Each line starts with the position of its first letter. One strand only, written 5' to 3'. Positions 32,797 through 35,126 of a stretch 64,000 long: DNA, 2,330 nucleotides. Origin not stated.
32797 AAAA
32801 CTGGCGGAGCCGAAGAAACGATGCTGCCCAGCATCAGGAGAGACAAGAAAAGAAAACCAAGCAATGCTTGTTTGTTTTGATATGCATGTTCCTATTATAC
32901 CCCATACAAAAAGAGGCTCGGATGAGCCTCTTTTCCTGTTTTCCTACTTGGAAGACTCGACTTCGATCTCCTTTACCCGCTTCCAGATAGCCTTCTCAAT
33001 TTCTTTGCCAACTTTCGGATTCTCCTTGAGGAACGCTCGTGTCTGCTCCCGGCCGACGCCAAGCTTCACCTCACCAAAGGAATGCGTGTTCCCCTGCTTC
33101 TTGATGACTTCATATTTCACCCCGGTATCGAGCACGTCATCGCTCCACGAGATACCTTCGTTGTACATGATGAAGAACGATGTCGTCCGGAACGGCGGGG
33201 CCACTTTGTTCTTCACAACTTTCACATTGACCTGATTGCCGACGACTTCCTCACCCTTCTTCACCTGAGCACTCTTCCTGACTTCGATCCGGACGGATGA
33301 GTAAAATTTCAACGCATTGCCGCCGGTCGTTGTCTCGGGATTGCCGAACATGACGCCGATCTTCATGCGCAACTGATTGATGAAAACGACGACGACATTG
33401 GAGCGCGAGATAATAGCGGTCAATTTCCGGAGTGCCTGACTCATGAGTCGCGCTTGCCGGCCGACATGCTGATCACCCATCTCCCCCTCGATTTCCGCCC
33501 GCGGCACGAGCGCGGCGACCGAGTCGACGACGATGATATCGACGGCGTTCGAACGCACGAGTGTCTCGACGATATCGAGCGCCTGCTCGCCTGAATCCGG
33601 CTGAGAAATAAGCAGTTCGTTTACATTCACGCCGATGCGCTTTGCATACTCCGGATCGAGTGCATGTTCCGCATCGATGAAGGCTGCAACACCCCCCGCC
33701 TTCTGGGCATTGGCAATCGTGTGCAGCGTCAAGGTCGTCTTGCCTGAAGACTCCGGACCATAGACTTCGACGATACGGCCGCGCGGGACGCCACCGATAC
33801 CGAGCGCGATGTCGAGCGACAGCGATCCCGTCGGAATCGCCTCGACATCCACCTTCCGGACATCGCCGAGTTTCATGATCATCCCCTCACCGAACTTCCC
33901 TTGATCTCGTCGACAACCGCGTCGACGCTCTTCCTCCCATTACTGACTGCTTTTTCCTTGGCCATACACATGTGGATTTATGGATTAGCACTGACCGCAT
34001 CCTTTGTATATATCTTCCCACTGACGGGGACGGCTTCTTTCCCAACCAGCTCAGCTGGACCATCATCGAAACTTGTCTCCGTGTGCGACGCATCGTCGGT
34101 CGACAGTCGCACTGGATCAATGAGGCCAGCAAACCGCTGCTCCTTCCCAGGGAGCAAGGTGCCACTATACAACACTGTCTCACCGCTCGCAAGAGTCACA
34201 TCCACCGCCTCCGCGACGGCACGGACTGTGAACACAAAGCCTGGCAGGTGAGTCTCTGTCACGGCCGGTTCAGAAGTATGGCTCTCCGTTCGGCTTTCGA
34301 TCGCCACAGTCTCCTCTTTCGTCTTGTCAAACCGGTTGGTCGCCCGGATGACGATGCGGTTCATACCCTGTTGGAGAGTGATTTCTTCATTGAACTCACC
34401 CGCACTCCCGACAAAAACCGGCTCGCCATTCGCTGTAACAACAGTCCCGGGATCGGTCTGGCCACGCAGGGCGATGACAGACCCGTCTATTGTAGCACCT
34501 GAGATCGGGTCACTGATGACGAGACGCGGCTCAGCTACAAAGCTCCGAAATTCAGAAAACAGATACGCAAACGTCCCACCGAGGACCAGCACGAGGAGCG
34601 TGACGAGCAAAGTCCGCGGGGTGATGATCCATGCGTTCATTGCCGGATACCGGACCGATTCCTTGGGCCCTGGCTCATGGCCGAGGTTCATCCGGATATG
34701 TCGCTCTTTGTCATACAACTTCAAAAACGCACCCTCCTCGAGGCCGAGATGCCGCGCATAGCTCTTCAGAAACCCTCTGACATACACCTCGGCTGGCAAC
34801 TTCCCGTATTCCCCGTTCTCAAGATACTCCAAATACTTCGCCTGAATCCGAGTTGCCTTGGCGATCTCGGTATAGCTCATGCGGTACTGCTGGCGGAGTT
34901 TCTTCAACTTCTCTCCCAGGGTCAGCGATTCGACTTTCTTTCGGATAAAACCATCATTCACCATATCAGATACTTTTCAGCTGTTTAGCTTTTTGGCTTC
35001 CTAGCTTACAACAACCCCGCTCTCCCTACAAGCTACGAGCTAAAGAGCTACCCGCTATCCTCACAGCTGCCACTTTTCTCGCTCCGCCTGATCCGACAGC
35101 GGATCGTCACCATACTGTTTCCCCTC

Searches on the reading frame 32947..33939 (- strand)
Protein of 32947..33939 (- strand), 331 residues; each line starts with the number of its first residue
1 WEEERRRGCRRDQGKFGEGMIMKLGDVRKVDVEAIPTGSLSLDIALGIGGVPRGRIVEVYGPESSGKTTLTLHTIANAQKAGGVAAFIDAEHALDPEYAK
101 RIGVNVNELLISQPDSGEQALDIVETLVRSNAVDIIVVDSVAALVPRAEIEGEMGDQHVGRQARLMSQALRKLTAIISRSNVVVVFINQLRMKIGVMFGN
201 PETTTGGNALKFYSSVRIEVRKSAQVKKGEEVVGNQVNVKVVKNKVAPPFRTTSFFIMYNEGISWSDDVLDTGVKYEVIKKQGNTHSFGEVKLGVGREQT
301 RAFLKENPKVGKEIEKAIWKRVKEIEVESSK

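Call 23: search_protein_families(library=pfam, max_evalue=0.01, proteins=[window:32947-33939:-])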
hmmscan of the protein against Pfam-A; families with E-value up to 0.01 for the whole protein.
window:32947-33939:- (331 aa): 9 families
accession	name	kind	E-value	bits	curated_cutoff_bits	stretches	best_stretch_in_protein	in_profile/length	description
PF00154.27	RecA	-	4e-137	456.3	27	1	15-264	13-262/262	recA bacterial DNA recombination protein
PF08423.17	Rad51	-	4.4e-14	52.8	22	1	31-230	4-215/244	Rad51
PF21096.2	RecA_C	-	8e-14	51.9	27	1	268-321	2-55/57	RecA C-terminal domain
PF06745.19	ATPase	-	6.3e-06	26.2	26.6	1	36-106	2-74/231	KaiC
PF01637.24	ATPase_2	-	8.9e-06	26.1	33.2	1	55-190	21-119/225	ATPase domain predominantly from Archaea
PF02283.22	CobU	-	0.00029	20.9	27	1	59-187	3-121/168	Cobinamide kinase / cobinamide phosphate guanyltransferase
PF13191.12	AAA_16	-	0.00072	20.5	32.6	1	52-187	20-138/167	AAA ATPase domain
PF13479.12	AAA_24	-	0.00087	19.6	27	1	57-151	5-85/195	AAA domain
PF13481.12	AAA_25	-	0.0025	17.9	27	0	51-78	30-57/195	AAA domain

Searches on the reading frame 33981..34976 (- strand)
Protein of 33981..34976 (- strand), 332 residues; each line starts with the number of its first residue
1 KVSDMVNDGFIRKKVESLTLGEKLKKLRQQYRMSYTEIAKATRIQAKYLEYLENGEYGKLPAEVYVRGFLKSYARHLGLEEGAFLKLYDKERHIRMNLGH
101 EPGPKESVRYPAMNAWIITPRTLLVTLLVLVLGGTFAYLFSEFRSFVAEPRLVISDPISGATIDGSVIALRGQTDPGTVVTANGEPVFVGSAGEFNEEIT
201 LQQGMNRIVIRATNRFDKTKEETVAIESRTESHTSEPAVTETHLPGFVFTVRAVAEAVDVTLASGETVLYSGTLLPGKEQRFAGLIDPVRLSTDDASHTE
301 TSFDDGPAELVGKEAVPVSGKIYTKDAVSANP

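Call 23: search_protein_families(library=pfam, max_evalue=0.01, proteins=[window:33981-34976:-])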
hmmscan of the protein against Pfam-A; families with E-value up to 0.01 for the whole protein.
window:33981-34976:- (332 aa): 5 families
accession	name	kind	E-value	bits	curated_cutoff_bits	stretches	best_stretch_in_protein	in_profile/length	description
PF13413.12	HTH_25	-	3.4e-20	72.1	24.6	1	24-81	2-59/62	Helix-turn-helix domain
PF09136.16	Glucodextran_B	-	2.8e-11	43.6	27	1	150-227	1-80/83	Glucodextranase, domain B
PF12844.13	HTH_19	-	2.6e-07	30.9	30.2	1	21-89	1-63/64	Helix-turn-helix domain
PF13560.12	HTH_31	-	7.8e-06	26.6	27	1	20-79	2-56/64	Helix-turn-helix domain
PF13464.11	RodZ_C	-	0.00046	20.5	23.9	1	258-313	10-63/72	RodZ C-terminal domain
